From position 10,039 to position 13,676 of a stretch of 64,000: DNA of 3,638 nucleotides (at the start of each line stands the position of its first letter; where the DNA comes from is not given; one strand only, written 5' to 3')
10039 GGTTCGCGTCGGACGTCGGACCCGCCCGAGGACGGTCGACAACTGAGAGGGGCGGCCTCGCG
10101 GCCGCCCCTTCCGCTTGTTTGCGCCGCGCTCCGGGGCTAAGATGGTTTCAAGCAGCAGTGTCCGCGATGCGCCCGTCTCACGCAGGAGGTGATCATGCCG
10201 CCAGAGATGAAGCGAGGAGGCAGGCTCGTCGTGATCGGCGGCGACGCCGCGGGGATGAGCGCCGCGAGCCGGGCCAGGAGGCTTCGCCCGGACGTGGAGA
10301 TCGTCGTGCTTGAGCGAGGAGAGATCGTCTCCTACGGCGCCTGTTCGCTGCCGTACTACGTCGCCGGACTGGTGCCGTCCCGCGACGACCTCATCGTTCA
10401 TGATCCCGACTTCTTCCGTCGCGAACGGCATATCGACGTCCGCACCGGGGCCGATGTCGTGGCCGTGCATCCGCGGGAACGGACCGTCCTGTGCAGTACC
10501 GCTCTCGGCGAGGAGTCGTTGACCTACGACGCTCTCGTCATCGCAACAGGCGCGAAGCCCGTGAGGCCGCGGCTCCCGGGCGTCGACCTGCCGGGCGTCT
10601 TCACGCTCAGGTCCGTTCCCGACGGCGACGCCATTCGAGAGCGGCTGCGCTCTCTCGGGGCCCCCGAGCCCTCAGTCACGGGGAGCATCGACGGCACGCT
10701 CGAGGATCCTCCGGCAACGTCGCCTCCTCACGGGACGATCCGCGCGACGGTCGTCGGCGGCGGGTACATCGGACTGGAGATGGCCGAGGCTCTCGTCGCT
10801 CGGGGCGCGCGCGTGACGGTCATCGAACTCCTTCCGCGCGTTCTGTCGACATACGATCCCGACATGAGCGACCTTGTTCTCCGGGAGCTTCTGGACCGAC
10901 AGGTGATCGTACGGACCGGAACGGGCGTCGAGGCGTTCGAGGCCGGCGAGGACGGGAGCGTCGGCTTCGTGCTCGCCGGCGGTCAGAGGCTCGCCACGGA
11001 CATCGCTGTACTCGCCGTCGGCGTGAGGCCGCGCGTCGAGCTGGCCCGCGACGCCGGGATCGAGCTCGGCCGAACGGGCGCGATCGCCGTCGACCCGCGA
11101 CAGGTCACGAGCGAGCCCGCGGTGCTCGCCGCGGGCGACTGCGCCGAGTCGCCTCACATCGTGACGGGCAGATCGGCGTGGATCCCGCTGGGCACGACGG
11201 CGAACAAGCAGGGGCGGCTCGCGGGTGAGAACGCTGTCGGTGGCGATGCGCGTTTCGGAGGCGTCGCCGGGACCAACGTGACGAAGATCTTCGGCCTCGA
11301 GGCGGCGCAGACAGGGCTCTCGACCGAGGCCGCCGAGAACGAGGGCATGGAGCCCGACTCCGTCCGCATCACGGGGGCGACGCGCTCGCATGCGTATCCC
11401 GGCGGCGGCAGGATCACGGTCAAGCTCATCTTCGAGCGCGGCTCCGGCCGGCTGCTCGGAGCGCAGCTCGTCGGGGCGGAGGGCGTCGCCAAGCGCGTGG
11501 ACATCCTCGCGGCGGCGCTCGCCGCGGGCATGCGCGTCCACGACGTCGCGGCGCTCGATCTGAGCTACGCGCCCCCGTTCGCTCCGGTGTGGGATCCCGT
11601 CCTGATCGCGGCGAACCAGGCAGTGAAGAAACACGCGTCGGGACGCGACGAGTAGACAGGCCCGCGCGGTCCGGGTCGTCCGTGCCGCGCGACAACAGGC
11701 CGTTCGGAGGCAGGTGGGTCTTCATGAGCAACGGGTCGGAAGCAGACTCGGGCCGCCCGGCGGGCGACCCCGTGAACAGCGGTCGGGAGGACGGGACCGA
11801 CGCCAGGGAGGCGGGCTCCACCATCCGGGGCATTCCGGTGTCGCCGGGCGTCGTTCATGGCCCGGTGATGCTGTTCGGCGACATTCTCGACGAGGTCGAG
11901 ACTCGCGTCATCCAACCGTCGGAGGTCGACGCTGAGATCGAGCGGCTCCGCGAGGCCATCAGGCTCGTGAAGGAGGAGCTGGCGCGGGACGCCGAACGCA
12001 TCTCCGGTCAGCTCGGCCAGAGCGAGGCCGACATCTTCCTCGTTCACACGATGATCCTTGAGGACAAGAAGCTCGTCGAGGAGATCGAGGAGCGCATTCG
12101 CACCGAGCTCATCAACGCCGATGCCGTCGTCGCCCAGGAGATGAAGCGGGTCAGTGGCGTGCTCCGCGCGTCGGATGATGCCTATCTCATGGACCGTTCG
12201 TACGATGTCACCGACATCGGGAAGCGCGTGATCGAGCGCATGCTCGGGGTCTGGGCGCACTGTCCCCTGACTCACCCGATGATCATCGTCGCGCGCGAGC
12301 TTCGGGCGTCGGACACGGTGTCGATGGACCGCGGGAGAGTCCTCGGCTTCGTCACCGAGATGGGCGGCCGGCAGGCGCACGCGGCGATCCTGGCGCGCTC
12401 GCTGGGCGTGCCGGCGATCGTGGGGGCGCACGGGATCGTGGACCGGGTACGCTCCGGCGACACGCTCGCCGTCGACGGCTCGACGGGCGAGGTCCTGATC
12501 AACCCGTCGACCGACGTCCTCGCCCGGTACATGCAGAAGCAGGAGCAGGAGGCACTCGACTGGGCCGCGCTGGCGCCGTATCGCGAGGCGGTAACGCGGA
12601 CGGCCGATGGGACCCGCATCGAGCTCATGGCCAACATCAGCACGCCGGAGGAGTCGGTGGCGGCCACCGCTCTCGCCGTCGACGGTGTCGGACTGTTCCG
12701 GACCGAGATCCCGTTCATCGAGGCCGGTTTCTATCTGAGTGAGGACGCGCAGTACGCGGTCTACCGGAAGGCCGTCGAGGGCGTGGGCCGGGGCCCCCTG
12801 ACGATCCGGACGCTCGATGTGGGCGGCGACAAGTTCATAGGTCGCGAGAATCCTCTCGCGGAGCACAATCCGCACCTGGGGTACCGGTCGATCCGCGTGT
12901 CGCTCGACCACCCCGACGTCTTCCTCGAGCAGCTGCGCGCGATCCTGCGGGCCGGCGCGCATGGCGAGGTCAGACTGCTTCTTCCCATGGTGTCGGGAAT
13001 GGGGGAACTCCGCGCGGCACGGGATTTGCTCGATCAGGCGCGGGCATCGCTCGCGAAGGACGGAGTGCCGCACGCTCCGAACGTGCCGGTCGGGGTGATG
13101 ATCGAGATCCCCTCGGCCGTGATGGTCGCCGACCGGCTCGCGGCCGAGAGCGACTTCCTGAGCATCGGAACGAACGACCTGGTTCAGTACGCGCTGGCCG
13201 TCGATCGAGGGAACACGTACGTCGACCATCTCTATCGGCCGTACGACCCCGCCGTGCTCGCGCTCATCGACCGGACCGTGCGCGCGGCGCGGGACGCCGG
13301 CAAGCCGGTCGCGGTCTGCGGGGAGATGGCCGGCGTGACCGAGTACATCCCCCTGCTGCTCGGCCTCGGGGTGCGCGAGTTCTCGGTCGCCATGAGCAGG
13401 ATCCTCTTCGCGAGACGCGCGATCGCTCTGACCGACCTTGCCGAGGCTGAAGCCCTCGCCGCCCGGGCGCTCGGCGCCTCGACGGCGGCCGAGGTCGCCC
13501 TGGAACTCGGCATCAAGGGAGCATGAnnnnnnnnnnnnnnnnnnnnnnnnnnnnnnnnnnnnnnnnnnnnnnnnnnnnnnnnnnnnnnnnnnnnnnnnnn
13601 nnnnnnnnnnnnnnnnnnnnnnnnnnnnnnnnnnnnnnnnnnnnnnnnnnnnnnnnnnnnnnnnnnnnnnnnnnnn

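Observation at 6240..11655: ECF sigma - S9 peptidase - ZAS anti-sigma - Hsp20 - CoA-disulfide reductase: a thiol/proteotoxic stress module with a peptidase inserted between sigma and anti-sigma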

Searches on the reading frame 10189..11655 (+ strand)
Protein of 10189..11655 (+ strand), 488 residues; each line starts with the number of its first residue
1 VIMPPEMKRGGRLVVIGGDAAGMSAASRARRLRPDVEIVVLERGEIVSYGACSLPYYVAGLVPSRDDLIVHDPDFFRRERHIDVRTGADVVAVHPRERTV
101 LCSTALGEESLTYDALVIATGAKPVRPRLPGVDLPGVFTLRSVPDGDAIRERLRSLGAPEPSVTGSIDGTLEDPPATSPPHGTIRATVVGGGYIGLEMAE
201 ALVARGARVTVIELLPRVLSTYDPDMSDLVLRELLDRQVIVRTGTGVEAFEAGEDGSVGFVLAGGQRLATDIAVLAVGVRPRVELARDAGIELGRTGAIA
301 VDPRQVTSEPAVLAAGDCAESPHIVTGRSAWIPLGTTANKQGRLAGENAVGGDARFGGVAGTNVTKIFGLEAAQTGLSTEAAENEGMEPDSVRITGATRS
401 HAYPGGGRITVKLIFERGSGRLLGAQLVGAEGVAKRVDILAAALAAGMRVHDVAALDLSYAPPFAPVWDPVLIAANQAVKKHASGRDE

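Call 3: search_protein_families(library=pfam, proteins=[window:10189-11655:+], max_evalue=0.01)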
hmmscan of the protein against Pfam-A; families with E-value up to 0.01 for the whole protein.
window:10189-11655:+ (488 aa): 12 families
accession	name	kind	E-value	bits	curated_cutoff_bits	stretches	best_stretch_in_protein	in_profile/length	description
PF07992.20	Pyr_redox_2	-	3.2e-60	204.4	26.1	1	12-329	2-278/291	Pyridine nucleotide-disulphide oxidoreductase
PF00070.33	Pyr_redox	-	1e-23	84.1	22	1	185-259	1-75/82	Pyridine nucleotide-disulphide oxidoreductase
PF02852.28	Pyr_redox_dim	-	7.6e-15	55.5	25.3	1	365-466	4-104/110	Pyridine nucleotide-disulphide oxidoreductase, dimerisation domain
PF13450.12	NAD_binding_8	-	4e-09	37.1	21.9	2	188-218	1-31/68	NAD(P)-binding Rossmann-like domain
PF13738.12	Pyr_redox_3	-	9.5e-08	32.1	30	0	185-305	166-293/305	Pyridine nucleotide-disulphide oxidoreductase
PF01266.30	DAO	-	1.5e-07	31.7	27.9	1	187-213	3-29/353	FAD dependent oxidoreductase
PF03486.20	HI0933_like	-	5.1e-07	29.8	50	0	13-43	3-31/244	HI0933-like protein Rossmann domain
PF01262.27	AlaDh_PNT_C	-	8.3e-05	22.5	23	0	10-39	28-57/214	Alanine dehydrogenase/PNT, C-terminal domain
PF13454.12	NAD_binding_9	-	0.0024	18.3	21.8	0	188-231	2-50/155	FAD-NAD(P)-binding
PF13241.12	NAD_binding_7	-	0.0028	18.6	22.1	0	185-212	9-36/104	Putative NAD(P)-binding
PF02254.24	TrkA_N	-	0.0028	18.4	23.8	0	187-236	2-51/116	TrkA-N domain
PF05834.18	Lycopene_cycl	-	0.0042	16.7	23.4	0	13-47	2-36/380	Lycopene cyclase protein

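Call 4: search_protein_families(library=ncbifam, proteins=[window:10189-11655:+], max_evalue=0.01)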
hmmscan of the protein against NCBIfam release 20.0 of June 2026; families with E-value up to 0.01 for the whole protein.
window:10189-11655:+ (488 aa): 60 families (the best 25 are shown)
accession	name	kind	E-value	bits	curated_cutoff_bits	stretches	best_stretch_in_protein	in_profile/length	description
TIGR03385.1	CoA_CoA_reduc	equivalog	2.2e-120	402.4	578.8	2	185-475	151-439/439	CoA-disulfide reductase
NF007123.0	PRK09564.1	equivalog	1.9e-111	372.9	458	2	185-478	151-443/444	CoA-disulfide reductase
NF010037.0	PRK13512.1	equivalog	6.9e-64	216.3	394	2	185-466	150-425/438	CoA-disulfide reductase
NF046103.1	NOXase_Strep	equivalog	4.9e-62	210.3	600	2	186-477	150-440/442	H2O-forming NADH oxidase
NF045765.1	PhenlGlyoxDHPadH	equivalog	4.8e-43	147.6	475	2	185-387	145-347/416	NADH-dependent phenylglyoxylate dehydrogenase subunit epsilon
TIGR02374.1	nitri_red_nirB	equivalog_domain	3.8e-37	128.1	578.35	1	13-384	1-337/794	nitrite reductase large subunit NirB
TIGR02053.1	MerA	equivalog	5.5e-36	124.5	454.45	2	186-456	170-435/465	mercury(II) reductase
NF042949.2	3PPDioc_HcaD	equivalog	2.1e-34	118.9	450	2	185-328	144-284/386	3-phenylpropionate/cinnamic acid dioxygenase ferredoxin--NAD(+) reductase subunit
NF004943.0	PRK06292.2-1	equivalog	2.7e-34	118.8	432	1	186-456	174-437/456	dihydrolipoyl dehydrogenase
TIGR01350.1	lipoamide_DH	equivalog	3.2e-33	115.1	408.8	1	187-455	174-435/461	dihydrolipoyl dehydrogenase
NF003437.0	PRK04965.1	equivalog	7.6e-29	100.9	392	2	185-320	143-276/378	NADH:flavorubredoxin reductase NorW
NF041682.1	ant_diox_AndAa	equivalog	3.7e-27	95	650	2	185-356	147-316/406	anthranilate 1,2-dioxygenase system ferredoxin--NAD(+) reductase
NF007286.0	PRK09754.1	equivalog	4.5e-26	91.5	447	2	187-321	148-279/400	phenylpropionate dioxygenase ferredoxin reductase subunit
NF011565.0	PRK14989.1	subfamily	2.8e-25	88.5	883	2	184-429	146-375/847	nitrite reductase large subunit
NF004991.0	PRK06370.1-3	subfamily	8.9e-23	80.6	620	1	185-456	204-469/509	FAD-containing oxidoreductase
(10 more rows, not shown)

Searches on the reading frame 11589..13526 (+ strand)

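Call 3: search_protein_families(library=pfam, proteins=[window:11589-13526:+], max_evalue=0.01)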
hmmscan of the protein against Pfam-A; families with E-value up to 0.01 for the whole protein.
window:11589-13526:+ (645 aa): 4 families
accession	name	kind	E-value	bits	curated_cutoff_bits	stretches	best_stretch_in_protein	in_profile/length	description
PF02896.24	PEP-utilizers_C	-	1.8e-95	319.9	22.8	1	331-614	7-290/293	PEP-utilising enzyme, PEP-binding domain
PF05524.18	PEP-utilisers_N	-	6.7e-28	97.7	24.4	1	80-203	1-121/121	PEP-utilising enzyme, N-terminal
PF00391.29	PEP-utilizers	-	5e-23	80.9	23.1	1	229-300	3-72/72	PEP-utilising enzyme, mobile domain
PF24155.1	DUF7406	-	0.005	17.2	28.4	0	341-372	12-45/52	Domain of unknown function (DUF7406)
